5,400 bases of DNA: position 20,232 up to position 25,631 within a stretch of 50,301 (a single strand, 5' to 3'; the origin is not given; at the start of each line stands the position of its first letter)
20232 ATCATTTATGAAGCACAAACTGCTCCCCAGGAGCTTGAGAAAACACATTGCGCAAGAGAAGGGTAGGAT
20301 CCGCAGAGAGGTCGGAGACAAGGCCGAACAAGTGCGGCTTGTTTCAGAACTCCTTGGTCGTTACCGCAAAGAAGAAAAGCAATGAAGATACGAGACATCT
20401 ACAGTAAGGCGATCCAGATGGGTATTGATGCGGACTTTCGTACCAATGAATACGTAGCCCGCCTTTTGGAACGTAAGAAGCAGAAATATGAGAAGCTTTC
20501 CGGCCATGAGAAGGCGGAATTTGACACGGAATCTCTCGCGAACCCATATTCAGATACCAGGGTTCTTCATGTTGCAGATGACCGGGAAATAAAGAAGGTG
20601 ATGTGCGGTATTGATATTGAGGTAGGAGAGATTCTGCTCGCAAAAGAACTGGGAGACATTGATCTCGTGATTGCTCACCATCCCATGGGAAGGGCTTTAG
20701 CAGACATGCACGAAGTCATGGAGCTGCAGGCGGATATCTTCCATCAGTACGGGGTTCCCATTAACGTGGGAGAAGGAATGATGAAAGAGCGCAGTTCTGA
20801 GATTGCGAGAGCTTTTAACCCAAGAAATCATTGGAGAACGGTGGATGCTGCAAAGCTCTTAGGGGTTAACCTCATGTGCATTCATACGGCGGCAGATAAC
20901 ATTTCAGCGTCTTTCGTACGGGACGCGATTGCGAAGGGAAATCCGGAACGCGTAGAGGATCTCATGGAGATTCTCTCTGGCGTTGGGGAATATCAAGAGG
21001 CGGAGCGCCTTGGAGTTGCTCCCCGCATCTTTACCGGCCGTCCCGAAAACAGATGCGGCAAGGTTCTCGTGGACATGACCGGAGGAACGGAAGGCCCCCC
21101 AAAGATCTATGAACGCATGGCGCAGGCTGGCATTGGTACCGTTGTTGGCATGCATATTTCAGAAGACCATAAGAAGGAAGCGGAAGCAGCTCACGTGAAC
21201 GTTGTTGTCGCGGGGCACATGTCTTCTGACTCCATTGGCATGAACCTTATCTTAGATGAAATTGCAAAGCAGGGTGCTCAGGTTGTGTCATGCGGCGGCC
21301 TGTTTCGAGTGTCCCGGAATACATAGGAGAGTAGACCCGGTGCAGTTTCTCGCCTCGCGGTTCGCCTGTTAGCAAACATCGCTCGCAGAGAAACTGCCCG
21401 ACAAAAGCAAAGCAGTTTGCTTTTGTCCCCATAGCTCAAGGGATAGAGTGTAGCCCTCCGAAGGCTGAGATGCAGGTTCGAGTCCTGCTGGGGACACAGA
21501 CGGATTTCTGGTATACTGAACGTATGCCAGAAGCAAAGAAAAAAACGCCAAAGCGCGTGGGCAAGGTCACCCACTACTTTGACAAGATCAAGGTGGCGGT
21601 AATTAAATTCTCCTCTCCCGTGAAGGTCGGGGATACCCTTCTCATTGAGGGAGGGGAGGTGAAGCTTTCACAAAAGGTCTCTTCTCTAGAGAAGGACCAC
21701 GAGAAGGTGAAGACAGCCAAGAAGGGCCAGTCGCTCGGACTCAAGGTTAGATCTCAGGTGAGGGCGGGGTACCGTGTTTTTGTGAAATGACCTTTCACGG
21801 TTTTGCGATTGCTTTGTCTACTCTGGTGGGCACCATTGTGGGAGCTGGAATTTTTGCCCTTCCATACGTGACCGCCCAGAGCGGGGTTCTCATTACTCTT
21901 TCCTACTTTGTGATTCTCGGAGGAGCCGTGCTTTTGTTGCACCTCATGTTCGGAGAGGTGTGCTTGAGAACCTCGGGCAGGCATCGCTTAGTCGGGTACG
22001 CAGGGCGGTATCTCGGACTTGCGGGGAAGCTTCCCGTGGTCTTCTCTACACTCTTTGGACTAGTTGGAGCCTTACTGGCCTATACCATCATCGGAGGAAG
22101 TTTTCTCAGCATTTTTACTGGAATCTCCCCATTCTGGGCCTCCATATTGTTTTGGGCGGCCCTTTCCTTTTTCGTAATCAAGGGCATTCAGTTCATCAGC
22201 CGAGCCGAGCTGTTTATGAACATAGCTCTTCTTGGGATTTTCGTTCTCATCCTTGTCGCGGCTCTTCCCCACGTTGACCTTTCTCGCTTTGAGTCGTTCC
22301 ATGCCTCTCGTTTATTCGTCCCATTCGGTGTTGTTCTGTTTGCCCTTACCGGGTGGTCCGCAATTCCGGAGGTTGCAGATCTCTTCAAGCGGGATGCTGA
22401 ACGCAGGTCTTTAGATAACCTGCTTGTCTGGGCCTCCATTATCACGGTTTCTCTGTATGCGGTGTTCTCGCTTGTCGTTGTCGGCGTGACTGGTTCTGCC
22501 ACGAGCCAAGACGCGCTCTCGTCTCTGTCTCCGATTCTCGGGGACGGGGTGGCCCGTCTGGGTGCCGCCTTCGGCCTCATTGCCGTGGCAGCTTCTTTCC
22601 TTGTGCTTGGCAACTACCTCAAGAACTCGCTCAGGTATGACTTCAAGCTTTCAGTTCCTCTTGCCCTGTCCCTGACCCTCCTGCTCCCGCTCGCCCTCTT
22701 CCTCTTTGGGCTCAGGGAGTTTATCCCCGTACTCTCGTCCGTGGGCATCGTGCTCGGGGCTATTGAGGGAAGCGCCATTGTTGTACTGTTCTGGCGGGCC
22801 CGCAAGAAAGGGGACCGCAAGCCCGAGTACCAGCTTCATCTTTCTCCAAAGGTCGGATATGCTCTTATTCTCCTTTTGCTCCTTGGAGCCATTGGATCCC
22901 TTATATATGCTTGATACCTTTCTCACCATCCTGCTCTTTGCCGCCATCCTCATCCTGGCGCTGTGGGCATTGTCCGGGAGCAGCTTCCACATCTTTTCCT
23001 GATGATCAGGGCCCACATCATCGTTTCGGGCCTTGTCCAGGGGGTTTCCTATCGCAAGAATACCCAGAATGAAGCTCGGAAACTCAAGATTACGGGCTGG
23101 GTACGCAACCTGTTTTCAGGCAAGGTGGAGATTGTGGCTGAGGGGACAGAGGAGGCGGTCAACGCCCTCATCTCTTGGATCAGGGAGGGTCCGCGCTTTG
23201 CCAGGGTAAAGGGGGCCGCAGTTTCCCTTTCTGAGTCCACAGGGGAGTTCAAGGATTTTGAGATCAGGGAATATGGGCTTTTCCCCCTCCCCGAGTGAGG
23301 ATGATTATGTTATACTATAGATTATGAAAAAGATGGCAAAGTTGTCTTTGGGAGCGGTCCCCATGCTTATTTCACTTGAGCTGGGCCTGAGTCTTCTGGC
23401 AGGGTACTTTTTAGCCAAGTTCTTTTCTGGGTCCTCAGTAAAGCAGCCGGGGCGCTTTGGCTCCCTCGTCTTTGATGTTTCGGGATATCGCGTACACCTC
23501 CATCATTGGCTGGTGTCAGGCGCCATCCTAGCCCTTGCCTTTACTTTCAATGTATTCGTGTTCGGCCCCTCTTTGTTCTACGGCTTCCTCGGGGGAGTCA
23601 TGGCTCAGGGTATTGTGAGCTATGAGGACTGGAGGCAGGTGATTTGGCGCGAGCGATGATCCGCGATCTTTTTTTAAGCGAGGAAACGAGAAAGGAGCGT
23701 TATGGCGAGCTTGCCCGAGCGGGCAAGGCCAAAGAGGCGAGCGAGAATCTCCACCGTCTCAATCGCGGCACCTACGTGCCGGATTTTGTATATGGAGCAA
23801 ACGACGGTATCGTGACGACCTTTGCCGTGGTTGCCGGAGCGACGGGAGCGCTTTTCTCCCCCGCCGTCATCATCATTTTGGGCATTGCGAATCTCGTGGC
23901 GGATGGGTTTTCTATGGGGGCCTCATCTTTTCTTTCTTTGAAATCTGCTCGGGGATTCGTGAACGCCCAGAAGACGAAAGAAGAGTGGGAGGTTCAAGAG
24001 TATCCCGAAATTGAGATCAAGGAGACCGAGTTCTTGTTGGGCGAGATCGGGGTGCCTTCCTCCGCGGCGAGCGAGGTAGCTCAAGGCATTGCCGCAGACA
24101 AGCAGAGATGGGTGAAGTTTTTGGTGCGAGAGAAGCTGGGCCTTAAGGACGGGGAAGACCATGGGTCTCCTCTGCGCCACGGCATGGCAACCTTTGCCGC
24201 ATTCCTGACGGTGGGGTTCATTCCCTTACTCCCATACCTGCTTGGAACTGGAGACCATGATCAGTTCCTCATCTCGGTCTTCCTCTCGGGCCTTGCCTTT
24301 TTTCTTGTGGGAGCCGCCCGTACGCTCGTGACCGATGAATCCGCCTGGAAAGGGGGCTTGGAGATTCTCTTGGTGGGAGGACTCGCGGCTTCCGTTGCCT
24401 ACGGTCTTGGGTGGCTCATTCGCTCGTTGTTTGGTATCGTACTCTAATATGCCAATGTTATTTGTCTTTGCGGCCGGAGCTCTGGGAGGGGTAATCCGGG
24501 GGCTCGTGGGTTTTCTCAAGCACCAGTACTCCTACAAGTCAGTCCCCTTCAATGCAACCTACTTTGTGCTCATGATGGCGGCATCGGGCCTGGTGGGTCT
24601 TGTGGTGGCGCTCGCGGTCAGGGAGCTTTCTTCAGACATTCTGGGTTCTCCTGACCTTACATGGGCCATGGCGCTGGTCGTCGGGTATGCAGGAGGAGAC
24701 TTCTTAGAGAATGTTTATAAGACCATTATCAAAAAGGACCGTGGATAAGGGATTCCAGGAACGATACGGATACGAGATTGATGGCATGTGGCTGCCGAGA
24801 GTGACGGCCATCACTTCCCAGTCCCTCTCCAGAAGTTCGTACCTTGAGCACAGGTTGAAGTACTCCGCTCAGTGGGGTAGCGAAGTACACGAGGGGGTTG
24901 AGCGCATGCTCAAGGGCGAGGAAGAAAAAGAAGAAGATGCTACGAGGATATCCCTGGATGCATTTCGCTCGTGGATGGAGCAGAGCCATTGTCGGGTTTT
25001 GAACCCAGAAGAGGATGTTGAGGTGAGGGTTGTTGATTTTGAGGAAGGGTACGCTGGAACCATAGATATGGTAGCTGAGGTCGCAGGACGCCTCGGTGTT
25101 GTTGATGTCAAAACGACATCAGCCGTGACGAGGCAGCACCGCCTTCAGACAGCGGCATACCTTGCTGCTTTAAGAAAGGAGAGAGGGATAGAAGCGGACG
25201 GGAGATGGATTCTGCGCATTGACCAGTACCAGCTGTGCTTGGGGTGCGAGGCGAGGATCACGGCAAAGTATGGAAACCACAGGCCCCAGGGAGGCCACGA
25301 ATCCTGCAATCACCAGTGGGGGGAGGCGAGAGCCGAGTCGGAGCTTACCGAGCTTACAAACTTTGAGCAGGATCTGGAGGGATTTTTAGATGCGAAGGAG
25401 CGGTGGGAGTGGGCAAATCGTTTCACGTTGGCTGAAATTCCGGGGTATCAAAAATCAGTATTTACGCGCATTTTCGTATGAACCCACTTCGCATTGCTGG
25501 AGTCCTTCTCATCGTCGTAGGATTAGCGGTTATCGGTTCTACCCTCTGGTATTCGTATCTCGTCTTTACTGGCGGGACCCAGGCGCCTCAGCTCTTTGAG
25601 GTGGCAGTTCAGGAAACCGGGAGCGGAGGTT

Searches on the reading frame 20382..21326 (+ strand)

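Call 34: search_protein_families(library=pfam, proteins=[window:20382-21326:+], max_evalue=0.001)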
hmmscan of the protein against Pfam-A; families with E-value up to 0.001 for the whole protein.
window:20382-21326:+ (314 aa): 1 family
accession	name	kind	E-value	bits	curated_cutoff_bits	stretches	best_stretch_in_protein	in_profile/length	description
PF01784.24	DUF34_NIF3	-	3.5e-05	24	23.4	0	63-102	28-67/256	Duf34/NIF3 (NGG1p interacting factor 3)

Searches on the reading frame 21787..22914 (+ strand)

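Call 34: search_protein_families(library=pfam, proteins=[window:21787-22914:+], max_evalue=0.001)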
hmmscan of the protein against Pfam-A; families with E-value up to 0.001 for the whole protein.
window:21787-22914:+ (375 aa): 2 families
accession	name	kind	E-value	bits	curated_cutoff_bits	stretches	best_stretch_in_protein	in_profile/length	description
PF03222.19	Trp_Tyr_perm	-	3.7e-14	53.1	22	1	11-364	10-386/393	Tryptophan/tyrosine permease family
PF01490.24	Aa_trans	-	2.8e-08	33.3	25.6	1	9-282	8-303/410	Transmembrane amino acid transporter protein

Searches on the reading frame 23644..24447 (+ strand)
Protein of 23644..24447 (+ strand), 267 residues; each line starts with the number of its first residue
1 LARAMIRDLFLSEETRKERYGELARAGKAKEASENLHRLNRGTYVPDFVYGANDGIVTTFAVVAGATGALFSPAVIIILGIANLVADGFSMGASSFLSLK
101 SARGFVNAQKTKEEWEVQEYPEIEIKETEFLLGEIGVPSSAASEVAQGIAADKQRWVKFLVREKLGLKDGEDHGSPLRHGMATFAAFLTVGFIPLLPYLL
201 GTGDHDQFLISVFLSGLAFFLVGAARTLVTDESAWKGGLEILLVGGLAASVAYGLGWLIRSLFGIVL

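Call 34: search_protein_families(library=pfam, proteins=[window:23644-24447:+], max_evalue=0.001)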
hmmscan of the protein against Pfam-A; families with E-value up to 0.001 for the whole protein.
window:23644-24447:+ (267 aa): 2 families
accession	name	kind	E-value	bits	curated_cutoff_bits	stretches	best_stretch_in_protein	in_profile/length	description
PF01988.24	VIT1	-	2.7e-60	204.3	28.1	1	47-256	3-213/214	VIT family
PF04172.21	LrgB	-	0.0006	19.7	25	0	51-95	130-174/214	LrgB-like family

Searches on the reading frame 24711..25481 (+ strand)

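Call 34: search_protein_families(library=pfam, proteins=[window:24711-25481:+], max_evalue=0.001)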
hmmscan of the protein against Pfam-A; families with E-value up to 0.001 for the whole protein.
window:24711-25481:+ (256 aa): 2 families
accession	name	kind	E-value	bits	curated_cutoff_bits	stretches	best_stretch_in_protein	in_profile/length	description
PF12705.13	PDDEXK_1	-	4e-08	33.9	22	1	61-172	43-191/247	PD-(D/E)XK nuclease superfamily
PF01930.23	Cas_Cas4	-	4.2e-06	27.4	22.7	1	108-165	49-102/160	Domain of unknown function DUF83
